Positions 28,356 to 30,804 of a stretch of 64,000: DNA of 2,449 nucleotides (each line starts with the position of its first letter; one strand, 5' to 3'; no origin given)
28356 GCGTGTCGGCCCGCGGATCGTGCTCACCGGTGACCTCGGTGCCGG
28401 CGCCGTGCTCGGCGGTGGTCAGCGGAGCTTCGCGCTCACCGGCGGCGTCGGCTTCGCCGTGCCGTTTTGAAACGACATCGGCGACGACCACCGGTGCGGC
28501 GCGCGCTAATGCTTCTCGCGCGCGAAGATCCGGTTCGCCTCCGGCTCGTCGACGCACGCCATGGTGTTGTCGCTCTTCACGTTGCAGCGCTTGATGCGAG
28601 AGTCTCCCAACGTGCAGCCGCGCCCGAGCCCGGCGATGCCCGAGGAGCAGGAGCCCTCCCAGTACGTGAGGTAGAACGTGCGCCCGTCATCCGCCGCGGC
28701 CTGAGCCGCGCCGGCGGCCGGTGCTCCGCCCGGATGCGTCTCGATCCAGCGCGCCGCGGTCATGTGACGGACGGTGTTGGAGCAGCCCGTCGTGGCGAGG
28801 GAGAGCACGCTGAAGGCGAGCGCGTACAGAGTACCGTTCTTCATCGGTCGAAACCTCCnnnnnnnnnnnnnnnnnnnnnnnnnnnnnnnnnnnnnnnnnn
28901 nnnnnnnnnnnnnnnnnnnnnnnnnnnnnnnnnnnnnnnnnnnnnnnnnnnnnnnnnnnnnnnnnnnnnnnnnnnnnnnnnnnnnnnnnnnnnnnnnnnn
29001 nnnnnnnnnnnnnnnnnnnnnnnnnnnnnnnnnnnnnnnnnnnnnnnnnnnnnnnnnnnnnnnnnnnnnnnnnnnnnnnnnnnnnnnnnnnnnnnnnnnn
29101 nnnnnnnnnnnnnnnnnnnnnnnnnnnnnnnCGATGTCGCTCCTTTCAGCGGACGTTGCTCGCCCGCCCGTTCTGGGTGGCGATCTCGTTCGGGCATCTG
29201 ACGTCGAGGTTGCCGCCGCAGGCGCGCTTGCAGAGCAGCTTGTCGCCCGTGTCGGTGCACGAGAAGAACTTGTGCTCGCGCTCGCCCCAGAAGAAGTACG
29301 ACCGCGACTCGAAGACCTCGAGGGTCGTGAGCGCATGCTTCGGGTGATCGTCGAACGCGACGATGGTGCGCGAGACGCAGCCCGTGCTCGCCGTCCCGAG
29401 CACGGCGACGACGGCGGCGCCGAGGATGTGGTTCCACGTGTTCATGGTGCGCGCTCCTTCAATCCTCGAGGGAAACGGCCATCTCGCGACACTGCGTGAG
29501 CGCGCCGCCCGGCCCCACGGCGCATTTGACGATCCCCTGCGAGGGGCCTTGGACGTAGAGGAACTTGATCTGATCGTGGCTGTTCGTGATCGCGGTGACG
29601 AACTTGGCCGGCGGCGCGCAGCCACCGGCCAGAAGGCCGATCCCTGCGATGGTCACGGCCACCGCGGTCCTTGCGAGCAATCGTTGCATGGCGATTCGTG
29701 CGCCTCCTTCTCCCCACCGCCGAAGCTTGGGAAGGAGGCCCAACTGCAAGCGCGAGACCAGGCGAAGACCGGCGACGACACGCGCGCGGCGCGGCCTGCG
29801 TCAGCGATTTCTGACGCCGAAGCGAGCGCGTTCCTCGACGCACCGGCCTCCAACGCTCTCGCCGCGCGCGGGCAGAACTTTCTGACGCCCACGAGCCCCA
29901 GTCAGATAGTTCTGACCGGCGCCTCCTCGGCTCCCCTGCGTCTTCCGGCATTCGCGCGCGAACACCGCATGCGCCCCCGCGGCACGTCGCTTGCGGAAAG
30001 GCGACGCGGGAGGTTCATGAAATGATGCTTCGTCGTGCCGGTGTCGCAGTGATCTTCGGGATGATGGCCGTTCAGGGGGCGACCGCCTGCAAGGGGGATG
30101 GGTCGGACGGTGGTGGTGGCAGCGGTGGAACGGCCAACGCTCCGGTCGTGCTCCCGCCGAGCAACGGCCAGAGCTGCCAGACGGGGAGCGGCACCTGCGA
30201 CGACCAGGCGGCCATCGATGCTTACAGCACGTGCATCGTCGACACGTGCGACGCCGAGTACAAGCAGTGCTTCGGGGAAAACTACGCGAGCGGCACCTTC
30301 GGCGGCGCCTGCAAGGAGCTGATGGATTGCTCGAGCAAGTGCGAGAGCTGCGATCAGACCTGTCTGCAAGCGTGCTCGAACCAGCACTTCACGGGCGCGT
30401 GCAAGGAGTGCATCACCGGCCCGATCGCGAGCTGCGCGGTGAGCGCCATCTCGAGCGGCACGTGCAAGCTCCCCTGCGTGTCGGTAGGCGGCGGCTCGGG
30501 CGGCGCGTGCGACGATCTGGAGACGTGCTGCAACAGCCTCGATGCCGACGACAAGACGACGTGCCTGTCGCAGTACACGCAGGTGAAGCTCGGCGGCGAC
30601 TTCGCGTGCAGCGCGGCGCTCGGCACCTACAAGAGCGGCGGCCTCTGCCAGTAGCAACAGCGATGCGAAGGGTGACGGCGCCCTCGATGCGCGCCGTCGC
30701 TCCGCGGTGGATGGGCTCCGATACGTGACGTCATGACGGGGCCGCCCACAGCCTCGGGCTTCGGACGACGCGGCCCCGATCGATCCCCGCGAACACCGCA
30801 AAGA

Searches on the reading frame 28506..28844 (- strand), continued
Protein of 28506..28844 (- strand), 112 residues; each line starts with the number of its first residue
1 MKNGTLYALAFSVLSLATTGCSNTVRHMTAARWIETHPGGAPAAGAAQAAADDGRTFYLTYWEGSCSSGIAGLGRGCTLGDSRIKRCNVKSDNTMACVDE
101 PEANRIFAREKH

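Call 84: fold_search(model_id=the predicted structure, library=pdb)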
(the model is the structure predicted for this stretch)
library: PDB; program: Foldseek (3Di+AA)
matches with E <= 10: 105; with E <= 0.001: 0
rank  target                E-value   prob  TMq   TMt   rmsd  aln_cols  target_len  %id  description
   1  1pfp                  6.8e-01  0.25  0.24  0.29  10.8        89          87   12  CATHELIN-LIKE MOTIF OF PROTEGRIN-3 (released 2003-11-11)
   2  8esd_F                1.4e+00  0.13  0.17  0.23   7.5        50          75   18  Crystal structure of COMMD7-COMMD9-COMMD5-COMMD10 tetramer (released 2023-05-24)
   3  8p0w_E                1.4e+00  0.12  0.17  0.11   7.5        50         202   18  Structure of the human Commander complex COMMD ring (released 2024-03-20)
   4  4eyc_B                1.6e+00  0.33  0.32  0.35  15.0       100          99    8  Crystal structure of the cathelin-like domain of human cathelicidin LL-37 (hCLD) (released 2013-02-27)
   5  6qj4_C                1.6e+00  0.28  0.21  0.10   5.1        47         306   11  Crystal structure of the C. thermophilum condensin Ycs4-Brn1 subcomplex bound to the Smc4 ATPase head in complex with  (released 2019-07-03)
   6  4eyc_A                1.6e+00  0.15  0.25  0.27  15.6       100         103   10  Crystal structure of the cathelin-like domain of human cathelicidin LL-37 (hCLD) (released 2013-02-27)
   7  6p7l_B                1.7e+00  0.15  0.26  0.23   5.3        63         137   17  1.8 Angstrom structure of Aln2 from Streptomyces sp. CM020 (released 2020-06-17)
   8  1n5h_MODEL_1_A        2.0e+00  0.08  0.20  0.21   9.6        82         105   13  Solution structure of the cathelin-like domain of protegrins (the R87-P88 and D118-P119 amide bonds are in the (released 2003-06-03)
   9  6h57                  2.6e+00  0.09  0.20  0.04   9.5        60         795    7  Crystal structure of S. cerevisiae DEAH-box RNA helicase Dhr1, essential for small ribosomal subunit biogenesis (released 2019-06-19)
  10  3qf7_B                2.7e+00  0.12  0.20  0.08   7.1        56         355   14  The Mre11:Rad50 complex forms an ATP dependent molecular clamp in DNA double-strand break repair (released 2011-04-20)
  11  3d2l_A                2.7e+00  0.08  0.18  0.09  12.3        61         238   18  Crystal structure of SAM-dependent methyltransferase (ZP_00538691.1) from EXIGUOBACTERIUM SP. 255-15 at 1.90 A resolut (released 2008-05-20)
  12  6eoc                  2.9e+00  0.05  0.17  0.04  18.6        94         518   10  Crystal structure of AMPylated GRP78 in apo form (Crystal form 2) (released 2017-11-01)
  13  9q9m_B                3.0e+00  0.15  0.25  0.08   4.9        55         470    9  Cryo-EM structure of human Mre11-Rad50-Nbs1 (MRN) complex bound to DNA and telomeric factor TRF2 (released 2025-10-01)
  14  9q9j_B                3.0e+00  0.15  0.25  0.08   4.9        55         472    9  Cryo-EM structure of human Mre11-Rad50-Nbs1 (MRN) complex bound to DNA and telomeric factor TRF2 fragment (438-542) (released 2025-10-01)
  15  6q0v_C                3.0e+00  0.10  0.22  0.16   7.5        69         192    4  Structure of DDB1-DDA1-DCAF15 complex bound to tasisulam and RBM39 (released 2019-11-13)
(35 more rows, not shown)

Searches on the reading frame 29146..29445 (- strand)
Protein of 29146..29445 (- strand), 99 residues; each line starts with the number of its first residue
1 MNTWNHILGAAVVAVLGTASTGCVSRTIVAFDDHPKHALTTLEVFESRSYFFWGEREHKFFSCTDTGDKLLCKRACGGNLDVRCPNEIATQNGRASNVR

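Call 5: search_protein_families(library=pfam, proteins=[window:29146-29445:-], max_evalue=1)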
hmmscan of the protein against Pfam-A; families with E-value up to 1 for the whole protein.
window:29146-29445:- (99 aa): 0 families

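Call 6: search_protein_families(library=ncbifam, proteins=[window:29146-29445:-], max_evalue=1)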
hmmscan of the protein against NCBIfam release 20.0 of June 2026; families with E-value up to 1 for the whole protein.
window:29146-29445:- (99 aa): 1 family
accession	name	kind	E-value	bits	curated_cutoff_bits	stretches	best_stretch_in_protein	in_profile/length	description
NF041615.1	Feoxidase_Iro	equivalog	0.1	12.9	100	1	12-36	28-52/90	iron oxidase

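Call 25: find_homologous_proteins(query=A3, max_evalue=0.01)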
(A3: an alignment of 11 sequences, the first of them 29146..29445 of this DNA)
Query A3 (11 sequences) (99 aa, profile of the alignment): 90 proteins with E <= 0.01 among 2828 candidates.
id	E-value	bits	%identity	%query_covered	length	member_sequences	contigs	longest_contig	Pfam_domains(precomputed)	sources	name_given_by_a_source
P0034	7.9e-42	159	84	100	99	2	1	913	-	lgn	-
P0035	4.1e-41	157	92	100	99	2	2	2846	-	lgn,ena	-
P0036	5.6e-40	153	57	100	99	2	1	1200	-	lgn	-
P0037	1.9e-39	152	52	100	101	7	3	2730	-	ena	-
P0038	5.2e-39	150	54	100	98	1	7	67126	-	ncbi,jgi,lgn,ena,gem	-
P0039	9.4e-39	149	56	100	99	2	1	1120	-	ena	-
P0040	1.0e-38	149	56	100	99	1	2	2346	-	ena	-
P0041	3.1e-38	148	55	93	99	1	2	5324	-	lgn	-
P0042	5.1e-38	147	56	100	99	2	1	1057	-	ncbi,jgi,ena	jgi:hypothetical protein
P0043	1.7e-37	145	53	100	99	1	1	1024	-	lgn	-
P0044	1.7e-37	145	55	87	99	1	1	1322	-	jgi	jgi:hypothetical protein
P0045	2.5e-37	145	58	100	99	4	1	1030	-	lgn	-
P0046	2.5e-37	145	51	100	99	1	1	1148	-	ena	-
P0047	3.0e-37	144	51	90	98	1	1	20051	-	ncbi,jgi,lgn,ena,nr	ncbi:MAG TPA: hypothetical protein VM580_02000 [Labilithrix sp.]|nr:hypothetical protein [Labilithri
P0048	4.7e-37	144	50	85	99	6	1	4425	-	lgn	-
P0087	2.1e-31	126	43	78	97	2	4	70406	-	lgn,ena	-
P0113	5.5e-27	112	42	93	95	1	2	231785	-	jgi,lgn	jgi:hypothetical protein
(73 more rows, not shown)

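Call 34: search_solved_structures(query=A6, max_evalue=10)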
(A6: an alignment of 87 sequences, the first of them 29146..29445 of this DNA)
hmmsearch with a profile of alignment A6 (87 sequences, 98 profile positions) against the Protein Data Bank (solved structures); distinct sequences matched with E-value up to 10: 1.
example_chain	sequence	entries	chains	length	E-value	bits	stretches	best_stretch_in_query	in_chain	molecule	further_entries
9crb_A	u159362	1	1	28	4.4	10.7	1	70-85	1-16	Avt1 peptide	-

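Call 38: find_encoding_contigs(protein=P0113, flank=7000, max_places=2)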
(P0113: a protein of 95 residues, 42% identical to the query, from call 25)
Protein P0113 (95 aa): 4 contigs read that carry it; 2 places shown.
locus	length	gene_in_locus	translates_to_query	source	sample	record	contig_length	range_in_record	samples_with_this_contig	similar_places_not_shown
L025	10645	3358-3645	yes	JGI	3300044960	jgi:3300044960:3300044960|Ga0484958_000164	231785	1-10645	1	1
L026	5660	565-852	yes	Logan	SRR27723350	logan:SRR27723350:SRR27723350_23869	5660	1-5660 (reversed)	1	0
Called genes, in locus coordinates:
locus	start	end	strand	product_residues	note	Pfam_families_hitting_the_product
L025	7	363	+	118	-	PF03795:YCII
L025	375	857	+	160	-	PF06983:3-dmu-9_3-mt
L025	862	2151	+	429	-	PF04542:Sigma70_r2, PF08281:Sigma70_r4_2, PF20239:DUF6596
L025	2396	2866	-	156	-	PF13560:HTH_31 (weak), PF01381:HTH_3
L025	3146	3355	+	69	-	-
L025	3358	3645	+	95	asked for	-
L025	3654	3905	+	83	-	-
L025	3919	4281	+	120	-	-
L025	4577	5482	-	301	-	PF00126:HTH_1, PF03466:LysR_substrate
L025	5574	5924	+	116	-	-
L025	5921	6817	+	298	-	PF01435:Peptidase_M48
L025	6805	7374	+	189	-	PF00011:HSP20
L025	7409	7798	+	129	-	PF00011:HSP20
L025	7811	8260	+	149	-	PF00011:HSP20 (weak)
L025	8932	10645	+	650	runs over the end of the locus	PF06480:FtsH_ext, PF00004:AAA, PF07728:AAA_5 (faint), PF17862:AAA_lid_3, PF01434:Peptidase_M41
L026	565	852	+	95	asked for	-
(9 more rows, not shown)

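Call 39: predict_structure(alignment_id=A6)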
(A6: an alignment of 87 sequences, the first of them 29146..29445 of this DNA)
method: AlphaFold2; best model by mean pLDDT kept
length: 99 residues; sequences in the alignment: 87
mean_pLDDT: 74.8   pTM: 0.51
mean pLDDT of the five models: 74.8, 72.7, 72.0, 69.5, 68.8
residues with pLDDT >= 90: 0; 70-90: 73; 50-70: 25; < 50: 1
segments of 3 or more residues with pLDDT < 50: none
pLDDT, mean of each block of 10 residues (from residue 1): 79 78 80 77 82 77 80 74 65 54
secondary structure, 60 per line:
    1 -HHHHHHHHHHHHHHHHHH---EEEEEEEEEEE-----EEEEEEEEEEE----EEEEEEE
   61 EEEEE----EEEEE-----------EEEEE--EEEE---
elements in order: H2-19 E23-33 E39-49 E54-65 E70-74 E86-90 E93-96

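Call 58: search_protein_families(library=padloc, proteins=[window:29146-29445:-], max_evalue=1)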
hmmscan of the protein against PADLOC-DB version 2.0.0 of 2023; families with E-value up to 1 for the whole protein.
window:29146-29445:- (99 aa): 0 families

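Call 66: search_protein_representatives(alignment_id=A6)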
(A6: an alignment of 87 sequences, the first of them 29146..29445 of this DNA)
Query: 87 sequences, 98 profile positions. Proteins with E-value up to 0.001 (for the whole library): 157; up to 1e-10: 74; up to 1e-30: 3. The best 150 are listed.
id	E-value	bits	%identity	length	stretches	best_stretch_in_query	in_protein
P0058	3.5e-37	142.5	-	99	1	3-98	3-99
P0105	3.6e-36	139.3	-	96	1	7-98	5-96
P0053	9.4e-34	131.5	-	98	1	7-98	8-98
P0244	1.9e-27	111.3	-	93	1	7-98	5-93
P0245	4.3e-26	107.0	-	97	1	6-98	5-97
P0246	9.4e-26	105.9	-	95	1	7-98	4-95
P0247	1.2e-24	102.3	-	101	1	7-98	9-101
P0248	1.2e-24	102.3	-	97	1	5-98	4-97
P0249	1.7e-24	101.8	-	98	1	7-98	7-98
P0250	4.0e-24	100.6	-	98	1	7-98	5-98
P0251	6.0e-24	100.1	-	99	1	2-91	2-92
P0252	2.2e-23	98.3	-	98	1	3-98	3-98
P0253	7.5e-23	96.6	-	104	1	6-98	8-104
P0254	2.7e-22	94.8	-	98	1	7-98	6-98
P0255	4.9e-22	94.0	-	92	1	7-97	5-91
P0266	1.7e-19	85.8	-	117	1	9-98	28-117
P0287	1.8e-14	69.7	-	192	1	10-89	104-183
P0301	1.1e-12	64.0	-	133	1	4-91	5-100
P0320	1.8e-09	53.7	-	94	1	5-86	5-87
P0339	5.0e-08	49.0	-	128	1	1-90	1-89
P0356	2.8e-07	46.6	-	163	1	7-88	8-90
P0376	1.4e-05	41.2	-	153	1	3-88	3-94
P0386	4.6e-05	39.5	-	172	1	5-86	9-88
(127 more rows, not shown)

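Call 67: list_cluster_members(proteins=[P0244, P0253, P0266, P0287, P0301, P0320, P0339, P0356, P0376, P0386])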
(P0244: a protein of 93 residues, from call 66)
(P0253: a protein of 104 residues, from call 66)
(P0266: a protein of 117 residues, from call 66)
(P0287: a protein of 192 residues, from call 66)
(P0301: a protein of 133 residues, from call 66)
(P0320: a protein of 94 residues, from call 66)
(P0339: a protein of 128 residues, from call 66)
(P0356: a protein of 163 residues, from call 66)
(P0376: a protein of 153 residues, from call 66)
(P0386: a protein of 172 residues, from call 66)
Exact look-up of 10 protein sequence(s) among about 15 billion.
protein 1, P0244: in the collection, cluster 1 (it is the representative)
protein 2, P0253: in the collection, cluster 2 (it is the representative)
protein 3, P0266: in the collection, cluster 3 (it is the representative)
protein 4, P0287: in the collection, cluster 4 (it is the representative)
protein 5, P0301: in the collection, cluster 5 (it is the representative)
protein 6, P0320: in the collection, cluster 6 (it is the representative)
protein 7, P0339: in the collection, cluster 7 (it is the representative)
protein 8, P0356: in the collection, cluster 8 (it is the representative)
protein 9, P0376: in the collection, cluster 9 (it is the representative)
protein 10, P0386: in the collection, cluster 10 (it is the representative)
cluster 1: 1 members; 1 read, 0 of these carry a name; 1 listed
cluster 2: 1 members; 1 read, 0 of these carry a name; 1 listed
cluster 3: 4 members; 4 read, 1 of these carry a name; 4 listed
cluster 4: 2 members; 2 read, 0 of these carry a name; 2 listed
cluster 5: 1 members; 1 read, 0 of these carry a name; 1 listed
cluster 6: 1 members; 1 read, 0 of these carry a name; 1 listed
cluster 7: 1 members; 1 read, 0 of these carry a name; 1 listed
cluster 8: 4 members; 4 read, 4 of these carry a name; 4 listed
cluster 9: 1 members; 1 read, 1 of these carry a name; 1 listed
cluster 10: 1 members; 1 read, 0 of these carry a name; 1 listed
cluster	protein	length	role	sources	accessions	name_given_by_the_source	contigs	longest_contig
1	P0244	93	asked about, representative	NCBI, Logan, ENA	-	-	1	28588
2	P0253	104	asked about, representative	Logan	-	-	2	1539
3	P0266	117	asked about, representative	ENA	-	-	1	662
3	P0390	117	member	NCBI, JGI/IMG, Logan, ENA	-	hypothetical protein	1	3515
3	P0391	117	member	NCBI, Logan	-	-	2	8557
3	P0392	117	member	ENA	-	-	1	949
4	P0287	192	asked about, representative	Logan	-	-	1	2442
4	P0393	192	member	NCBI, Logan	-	-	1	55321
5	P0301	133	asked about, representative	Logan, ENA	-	-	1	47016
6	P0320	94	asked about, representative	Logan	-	-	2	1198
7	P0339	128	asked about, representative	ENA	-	-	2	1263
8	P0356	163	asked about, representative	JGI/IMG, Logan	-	cell division septation protein DedD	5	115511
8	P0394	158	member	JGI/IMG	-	hypothetical protein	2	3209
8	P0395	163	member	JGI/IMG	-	hypothetical protein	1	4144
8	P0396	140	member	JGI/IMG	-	hypothetical protein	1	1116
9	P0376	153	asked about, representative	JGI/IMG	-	hypothetical protein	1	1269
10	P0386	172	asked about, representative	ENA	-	-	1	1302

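Call 97: find_encoding_contigs(protein=P0087, flank=6000, max_places=1)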
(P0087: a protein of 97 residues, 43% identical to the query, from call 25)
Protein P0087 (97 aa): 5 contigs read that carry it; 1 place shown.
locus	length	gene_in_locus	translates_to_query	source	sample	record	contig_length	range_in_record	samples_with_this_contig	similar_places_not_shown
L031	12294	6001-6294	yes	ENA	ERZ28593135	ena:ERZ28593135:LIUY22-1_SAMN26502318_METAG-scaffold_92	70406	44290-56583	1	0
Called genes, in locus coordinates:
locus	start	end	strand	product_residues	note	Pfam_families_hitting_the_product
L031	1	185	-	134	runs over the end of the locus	-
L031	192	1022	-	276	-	-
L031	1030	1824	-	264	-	PF06778:Chlor_dismutase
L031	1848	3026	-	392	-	PF19681:DUF6183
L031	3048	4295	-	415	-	PF02771:Acyl-CoA_dh_N, PF02770:Acyl-CoA_dh_M, PF00441:Acyl-CoA_dh_1, PF08028:Acyl-CoA_dh_2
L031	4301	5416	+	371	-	PF01636:APH, PF02958:EcKL (weak)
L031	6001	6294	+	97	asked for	-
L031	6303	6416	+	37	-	-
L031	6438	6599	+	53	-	-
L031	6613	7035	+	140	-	-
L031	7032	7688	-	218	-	PF02522:Antibiotic_NAT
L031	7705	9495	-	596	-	PF09699:Paired_CXXCH_1 (faint), PF14522:Cytochrome_C7 (faint), PF14537:Cytochrom_c3_2 (faint), PF13435:Cytochrome_C554 (faint)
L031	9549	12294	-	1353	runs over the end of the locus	PF00069:Pkinase, PF03109:ABC1 (faint), PF07714:PK_Tyr_Ser-Thr, PF13191:AAA_16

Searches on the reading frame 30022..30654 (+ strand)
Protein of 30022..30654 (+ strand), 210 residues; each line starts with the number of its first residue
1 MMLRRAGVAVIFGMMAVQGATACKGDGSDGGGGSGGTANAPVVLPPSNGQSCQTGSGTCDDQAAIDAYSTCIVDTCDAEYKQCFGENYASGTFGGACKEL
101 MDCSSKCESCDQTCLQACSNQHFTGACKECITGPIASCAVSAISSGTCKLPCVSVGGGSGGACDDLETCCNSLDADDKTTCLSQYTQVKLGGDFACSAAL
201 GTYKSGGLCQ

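Call 5: search_protein_families(library=pfam, proteins=[window:30022-30654:+], max_evalue=1)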
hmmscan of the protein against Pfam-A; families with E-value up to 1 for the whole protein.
window:30022-30654:+ (210 aa): 0 families

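Call 6: search_protein_families(library=ncbifam, proteins=[window:30022-30654:+], max_evalue=1)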
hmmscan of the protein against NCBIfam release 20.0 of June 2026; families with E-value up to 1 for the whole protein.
window:30022-30654:+ (210 aa): 1 family
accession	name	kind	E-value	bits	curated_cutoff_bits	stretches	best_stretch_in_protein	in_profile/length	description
NF053532.1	lipo_SCO4651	subfamily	0.12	12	65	1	4-41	1-37/277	SCO4651 family lipoprotein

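Call 58: search_protein_families(library=padloc, proteins=[window:30022-30654:+], max_evalue=1)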
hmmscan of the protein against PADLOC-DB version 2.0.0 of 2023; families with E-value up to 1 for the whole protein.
window:30022-30654:+ (210 aa): 0 families
